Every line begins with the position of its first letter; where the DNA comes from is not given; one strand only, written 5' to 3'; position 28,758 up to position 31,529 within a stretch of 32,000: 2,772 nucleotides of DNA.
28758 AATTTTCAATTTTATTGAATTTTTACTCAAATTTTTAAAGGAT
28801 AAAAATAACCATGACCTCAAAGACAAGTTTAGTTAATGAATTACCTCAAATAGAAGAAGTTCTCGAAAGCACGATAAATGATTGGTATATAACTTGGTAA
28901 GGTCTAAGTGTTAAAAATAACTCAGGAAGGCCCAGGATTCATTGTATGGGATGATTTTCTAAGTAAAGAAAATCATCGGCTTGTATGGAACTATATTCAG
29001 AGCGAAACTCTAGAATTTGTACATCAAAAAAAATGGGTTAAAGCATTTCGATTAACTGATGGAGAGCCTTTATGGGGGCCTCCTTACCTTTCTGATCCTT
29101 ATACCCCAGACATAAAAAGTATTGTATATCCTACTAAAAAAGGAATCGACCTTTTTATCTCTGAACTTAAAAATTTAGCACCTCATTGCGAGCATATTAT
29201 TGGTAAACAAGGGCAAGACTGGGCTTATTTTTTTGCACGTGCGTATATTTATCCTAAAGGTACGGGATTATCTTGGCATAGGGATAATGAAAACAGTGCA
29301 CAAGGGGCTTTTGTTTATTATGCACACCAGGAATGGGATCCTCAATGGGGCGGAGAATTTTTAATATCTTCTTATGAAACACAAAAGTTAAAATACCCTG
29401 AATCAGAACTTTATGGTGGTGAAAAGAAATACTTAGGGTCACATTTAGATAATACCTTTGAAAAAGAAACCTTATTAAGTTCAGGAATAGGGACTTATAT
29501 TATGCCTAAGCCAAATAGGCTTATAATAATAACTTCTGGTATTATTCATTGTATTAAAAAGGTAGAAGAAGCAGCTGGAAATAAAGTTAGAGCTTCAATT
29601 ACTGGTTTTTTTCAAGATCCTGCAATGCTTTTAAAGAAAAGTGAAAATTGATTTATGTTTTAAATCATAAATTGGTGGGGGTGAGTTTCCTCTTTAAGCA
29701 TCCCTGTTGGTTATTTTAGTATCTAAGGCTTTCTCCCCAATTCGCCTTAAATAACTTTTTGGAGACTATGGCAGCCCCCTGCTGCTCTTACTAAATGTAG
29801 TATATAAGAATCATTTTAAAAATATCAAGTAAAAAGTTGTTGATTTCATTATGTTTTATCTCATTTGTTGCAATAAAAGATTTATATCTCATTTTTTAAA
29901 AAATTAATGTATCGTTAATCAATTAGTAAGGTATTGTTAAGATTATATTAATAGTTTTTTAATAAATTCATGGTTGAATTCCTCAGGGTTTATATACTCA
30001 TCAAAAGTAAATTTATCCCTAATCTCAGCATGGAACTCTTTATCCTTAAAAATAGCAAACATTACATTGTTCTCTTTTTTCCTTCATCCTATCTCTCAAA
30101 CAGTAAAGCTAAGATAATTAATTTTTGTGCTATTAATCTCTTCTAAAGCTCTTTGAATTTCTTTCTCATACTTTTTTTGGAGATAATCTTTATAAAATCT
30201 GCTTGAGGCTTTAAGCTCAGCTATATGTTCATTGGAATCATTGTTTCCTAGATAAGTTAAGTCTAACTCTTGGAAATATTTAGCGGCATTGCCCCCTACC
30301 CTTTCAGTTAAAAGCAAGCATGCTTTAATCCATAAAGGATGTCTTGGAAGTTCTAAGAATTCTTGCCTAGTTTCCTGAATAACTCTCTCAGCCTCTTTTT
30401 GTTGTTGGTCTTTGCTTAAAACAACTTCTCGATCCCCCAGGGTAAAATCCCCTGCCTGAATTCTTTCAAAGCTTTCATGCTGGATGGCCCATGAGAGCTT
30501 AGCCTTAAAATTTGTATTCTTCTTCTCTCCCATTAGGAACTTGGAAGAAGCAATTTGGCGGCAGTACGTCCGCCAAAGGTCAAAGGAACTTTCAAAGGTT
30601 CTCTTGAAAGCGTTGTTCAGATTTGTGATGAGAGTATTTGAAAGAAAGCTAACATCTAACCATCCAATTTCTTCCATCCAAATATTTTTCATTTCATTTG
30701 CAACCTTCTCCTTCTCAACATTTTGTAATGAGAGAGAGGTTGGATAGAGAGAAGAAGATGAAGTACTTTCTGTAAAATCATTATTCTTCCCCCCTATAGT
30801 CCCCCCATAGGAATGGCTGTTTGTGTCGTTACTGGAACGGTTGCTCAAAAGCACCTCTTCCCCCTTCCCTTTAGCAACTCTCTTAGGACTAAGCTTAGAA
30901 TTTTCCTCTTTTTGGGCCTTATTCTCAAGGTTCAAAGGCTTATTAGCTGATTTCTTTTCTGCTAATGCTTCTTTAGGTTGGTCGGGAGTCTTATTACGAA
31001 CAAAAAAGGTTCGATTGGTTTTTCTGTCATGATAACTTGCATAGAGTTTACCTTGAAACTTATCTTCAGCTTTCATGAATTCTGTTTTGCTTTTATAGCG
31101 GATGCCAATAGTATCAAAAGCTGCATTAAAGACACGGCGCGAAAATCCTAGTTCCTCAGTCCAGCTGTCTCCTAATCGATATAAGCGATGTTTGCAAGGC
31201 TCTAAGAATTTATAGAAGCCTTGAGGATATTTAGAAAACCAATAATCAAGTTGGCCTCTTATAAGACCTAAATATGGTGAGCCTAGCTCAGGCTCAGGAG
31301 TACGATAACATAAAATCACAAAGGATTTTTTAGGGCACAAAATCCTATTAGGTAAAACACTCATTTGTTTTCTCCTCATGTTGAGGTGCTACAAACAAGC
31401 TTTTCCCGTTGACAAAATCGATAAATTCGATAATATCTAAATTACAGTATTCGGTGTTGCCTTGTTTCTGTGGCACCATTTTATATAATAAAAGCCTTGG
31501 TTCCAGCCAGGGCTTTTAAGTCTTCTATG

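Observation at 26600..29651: Compact five-part locus: EamA exporter <- -> LysR, peptide A, hairpin, peptide B, 2OG-Fe(II) oxygenase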

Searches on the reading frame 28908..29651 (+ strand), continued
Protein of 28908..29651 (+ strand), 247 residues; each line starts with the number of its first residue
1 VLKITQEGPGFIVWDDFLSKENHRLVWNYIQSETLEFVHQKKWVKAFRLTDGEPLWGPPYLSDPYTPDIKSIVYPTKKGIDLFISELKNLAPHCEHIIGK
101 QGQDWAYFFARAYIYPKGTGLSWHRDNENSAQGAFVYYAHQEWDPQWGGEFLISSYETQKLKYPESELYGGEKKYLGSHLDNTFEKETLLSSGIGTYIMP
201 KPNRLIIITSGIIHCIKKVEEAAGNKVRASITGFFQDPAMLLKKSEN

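Call 73: find_encoding_contigs(protein=P0037, flank=5000, max_places=1)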
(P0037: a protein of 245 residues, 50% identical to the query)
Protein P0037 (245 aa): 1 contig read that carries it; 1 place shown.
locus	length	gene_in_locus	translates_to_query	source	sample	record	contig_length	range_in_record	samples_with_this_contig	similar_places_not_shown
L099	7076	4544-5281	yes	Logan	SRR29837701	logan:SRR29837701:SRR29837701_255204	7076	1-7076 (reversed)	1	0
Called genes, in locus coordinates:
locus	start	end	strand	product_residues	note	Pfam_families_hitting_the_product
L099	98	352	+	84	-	-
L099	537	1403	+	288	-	PF00248:Aldo_ket_red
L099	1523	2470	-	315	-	-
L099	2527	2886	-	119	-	PF07862:Nif11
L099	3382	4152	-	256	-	PF05721:PhyH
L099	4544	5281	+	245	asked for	PF13640:2OG-FeII_Oxy_3 (weak)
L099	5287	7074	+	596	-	?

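Call 74: find_encoding_contigs(protein=P0062, flank=5000, max_places=1)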
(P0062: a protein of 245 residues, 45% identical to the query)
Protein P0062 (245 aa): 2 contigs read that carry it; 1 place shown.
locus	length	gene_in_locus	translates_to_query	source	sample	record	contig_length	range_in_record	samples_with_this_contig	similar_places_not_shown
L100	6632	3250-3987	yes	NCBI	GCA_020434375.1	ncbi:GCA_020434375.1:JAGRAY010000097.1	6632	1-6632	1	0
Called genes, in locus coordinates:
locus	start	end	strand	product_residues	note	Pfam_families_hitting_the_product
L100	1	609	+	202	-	PF07724:AAA_2, PF07728:AAA_5, PF10431:ClpB_D2-small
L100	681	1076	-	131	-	-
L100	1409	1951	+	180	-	-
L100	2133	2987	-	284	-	PF05721:PhyH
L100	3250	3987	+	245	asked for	PF13640:2OG-FeII_Oxy_3 (weak)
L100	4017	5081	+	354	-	-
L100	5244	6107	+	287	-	PF13519:VWA_2 (faint)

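Call 75: find_encoding_contigs(protein=P0053, flank=5000, max_places=1)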
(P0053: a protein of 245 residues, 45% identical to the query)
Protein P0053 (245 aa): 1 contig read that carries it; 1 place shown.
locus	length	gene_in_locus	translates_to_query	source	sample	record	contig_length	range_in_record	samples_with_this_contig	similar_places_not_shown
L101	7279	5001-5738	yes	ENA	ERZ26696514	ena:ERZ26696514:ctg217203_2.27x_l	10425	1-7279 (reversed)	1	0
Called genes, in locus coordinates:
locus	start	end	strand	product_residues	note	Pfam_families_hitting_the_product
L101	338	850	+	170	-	PF03389:MobA_MobL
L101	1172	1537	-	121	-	PF05309:TraE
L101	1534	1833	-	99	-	PF07178:TraL (weak)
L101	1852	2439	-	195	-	-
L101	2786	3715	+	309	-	PF00126:HTH_1, PF03466:LysR_substrate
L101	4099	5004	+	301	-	PF00892:EamA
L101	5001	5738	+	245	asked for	PF13640:2OG-FeII_Oxy_3 (faint)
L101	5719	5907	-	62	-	-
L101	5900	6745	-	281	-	PF11638:DnaA_N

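Call 79: find_homologous_proteins(query=L083:8825-9904:+, max_evalue=0.001)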
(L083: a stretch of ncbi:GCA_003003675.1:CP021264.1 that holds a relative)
Query L083:8825-9904:+ (359 aa): 38 proteins with E <= 0.001 among 753 candidates.
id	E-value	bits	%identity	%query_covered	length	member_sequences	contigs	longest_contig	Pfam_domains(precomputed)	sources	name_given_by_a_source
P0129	1.6e-245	832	99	100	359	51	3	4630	-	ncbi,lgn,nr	ncbi:TPA: hypothetical protein JAZ42_15680 [Legionella pneumophila]|nr:hypothetical protein [Legione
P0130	5.9e-208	708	84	100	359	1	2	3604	-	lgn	-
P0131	2.8e-205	700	82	100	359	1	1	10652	-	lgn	-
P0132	8.8e-205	698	82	100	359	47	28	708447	-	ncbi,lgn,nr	ncbi:TPA: hypothetical protein JAJ32_001495 [Legionella pneumophila]|nr:hypothetical protein [Legion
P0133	2.3e-201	687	82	99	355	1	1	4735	-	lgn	-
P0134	9.9e-201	685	82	100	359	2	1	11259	-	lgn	-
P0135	1.1e-200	685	81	99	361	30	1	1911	-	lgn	-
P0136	2.6e-200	683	81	99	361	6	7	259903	-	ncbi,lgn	-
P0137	1.7e-199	681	81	99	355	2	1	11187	-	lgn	-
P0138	3.9e-199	679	82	99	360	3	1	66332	-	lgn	-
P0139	1.6e-198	677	81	99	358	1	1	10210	-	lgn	-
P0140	1.3e-197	674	81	99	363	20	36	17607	-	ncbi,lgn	-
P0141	3.2e-197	673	81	99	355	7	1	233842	-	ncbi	-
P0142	1.8e-195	667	80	99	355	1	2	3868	-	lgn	-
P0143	2.3e-195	667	81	99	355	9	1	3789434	-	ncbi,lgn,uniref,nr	ncbi:hypothetical protein OQJ05_09240 [Fluoribacter gormanii]|uniref:hypothetical protein n=1 Tax=Fl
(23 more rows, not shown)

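Call 85: search_protein_families(library=padloc, proteins=[window:28908-29651:+, P0129], max_evalue=0.01)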
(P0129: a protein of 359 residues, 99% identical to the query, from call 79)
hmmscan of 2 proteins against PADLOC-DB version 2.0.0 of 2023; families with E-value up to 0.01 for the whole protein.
window:28908-29651:+ (247 aa): 1 family
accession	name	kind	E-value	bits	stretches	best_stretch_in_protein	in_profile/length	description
PDLC01653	2OG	-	8.8e-11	40.5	1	113-236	4-81/81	"CAS-I,CAS-II,CAS-III,CAS-IV,CAS-V,CAS-VI; associated"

P0129 (359 aa): 0 families

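Call 86: predict_structure(alignment_id=A8)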
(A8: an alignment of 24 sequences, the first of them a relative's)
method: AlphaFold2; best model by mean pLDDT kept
length: 359 residues; sequences in the alignment: 24
mean_pLDDT: 84.4   pTM: 0.87
mean pLDDT of the five models: 84.4, 83.7, 82.4, 82.2, 80.7
residues with pLDDT >= 90: 169; 70-90: 137; 50-70: 39; < 50: 14
segments of 3 or more residues with pLDDT < 50: 87-97
pLDDT, mean of each block of 10 residues (from residue 1): 89 95 96 94 83 62 93 96 64 53 85 89 89 92 96 96 91 89 79 59 78 78 82 92 91 88 90 88 70 78 82 86 90 90 91 74
secondary structure, 60 per line:
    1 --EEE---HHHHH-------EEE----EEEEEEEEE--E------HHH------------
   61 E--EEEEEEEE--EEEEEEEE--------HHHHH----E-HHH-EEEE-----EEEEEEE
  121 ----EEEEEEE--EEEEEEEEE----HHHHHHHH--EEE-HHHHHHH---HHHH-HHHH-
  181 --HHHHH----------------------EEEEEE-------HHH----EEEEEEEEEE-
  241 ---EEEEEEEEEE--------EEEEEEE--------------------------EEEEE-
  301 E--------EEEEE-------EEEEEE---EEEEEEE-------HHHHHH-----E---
elements in order: E3-5 H9-13 E21-23 E28-36 E64-71 E74-81 H90-94 E105-108 E114-120 E125-131 E134-142 H147-154 E157-159 H161-167 H171-174 H176-179 H183-187 E210-215 E230-239 E244-253 E262-268 E295-299 E310-314 E322-327 E331-337 H345-350

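Call 89: fold_search(model_id=the predicted structure, library=pdb)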
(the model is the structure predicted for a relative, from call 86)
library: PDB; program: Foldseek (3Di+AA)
matches with E <= 10: 838; with E <= 0.001: 0
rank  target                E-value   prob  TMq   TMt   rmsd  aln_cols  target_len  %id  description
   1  2v42_A                7.9e-03  0.23  0.15  0.18  17.3       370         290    4  Crystal structure of RseB: a sensor for periplasmic stress response in E. coli (released 2007-08-28)
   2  4qq1_A                1.0e-02  0.12  0.13  0.10  22.9       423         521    8  Crystal structure of the isotype 1 Transferrin binding protein B (TbpB) from serogroup B Neisseria meningitidis (released 2015-04-01)
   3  6jau_A                2.4e-02  0.15  0.17  0.20  16.4       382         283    7  The complex structure of Pseudomonas aeruginosa MucA/MucB. (released 2020-01-29)
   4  9tpm                  2.9e-02  0.06  0.10  0.12  20.5       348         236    9  Structure of LolB from Porphyromonas gingivalis (released 2026-02-18)
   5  4yhc_A                3.5e-02  0.06  0.10  0.11  19.7       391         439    6  Crystal structure of the WD40 domain of SCAP from fission yeast (released 2015-04-01)
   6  6in9_A                4.2e-02  0.09  0.14  0.17  18.7       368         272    7  Crystal structure of MucB in complex with MucA(peri) (released 2019-07-24)
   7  3m4w_A                4.4e-02  0.20  0.17  0.21  15.4       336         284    6  Structural basis for the negative regulation of bacterial stress response by RseB (released 2010-05-05)
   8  8hqz_L                4.4e-02  0.04  0.11  0.12  21.3       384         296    8  Baseplate of DT57C bacteriophage in the full state (released 2023-12-13)
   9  3os7_A                4.9e-02  0.08  0.11  0.11  20.8       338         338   10  Crystal structure of a galactose mutarotase-like protein (CA_C0697) from CLOSTRIDIUM ACETOBUTYLICUM at 1.80 A resoluti (released 2010-10-13)
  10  2v42_B                6.0e-02  0.13  0.16  0.19  17.0       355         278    5  Crystal structure of RseB: a sensor for periplasmic stress response in E. coli (released 2007-08-28)
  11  6eor_D                7.5e-02  0.04  0.11  0.07  21.7       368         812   10  DPP9 - 1G244 (released 2018-02-07)
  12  7rpo_C                8.8e-02  0.05  0.10  0.13  18.6       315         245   10  Archaeal DNA ligase and heterotrimeric PCNA in complex with non-ligatable DNA (released 2021-11-17)
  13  6in9_B                1.1e-01  0.07  0.15  0.18  16.9       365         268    8  Crystal structure of MucB in complex with MucA(peri) (released 2019-07-24)
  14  5hst_B                1.2e-01  0.07  0.11  0.14  18.4       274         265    8  Crystal structure of the dehydratase domain of MlnB from Bacillus amyloliquefaciens (released 2017-02-01)
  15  2nti_I                1.6e-01  0.04  0.11  0.13  18.1       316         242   10  Crystal structure of PCNA123 heterotrimer. (released 2007-12-18)
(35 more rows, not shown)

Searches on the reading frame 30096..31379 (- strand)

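Call 3: search_protein_families(library=pfam, proteins=[window:30096-31379:-], max_evalue=0.1)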
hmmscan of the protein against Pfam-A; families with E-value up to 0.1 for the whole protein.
window:30096-31379:- (427 aa): 1 family
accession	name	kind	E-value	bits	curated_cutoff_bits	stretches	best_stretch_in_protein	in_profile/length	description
PF11638.13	DnaA_N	-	0.002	18.3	24.6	1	350-413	4-64/65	DnaA N-terminal domain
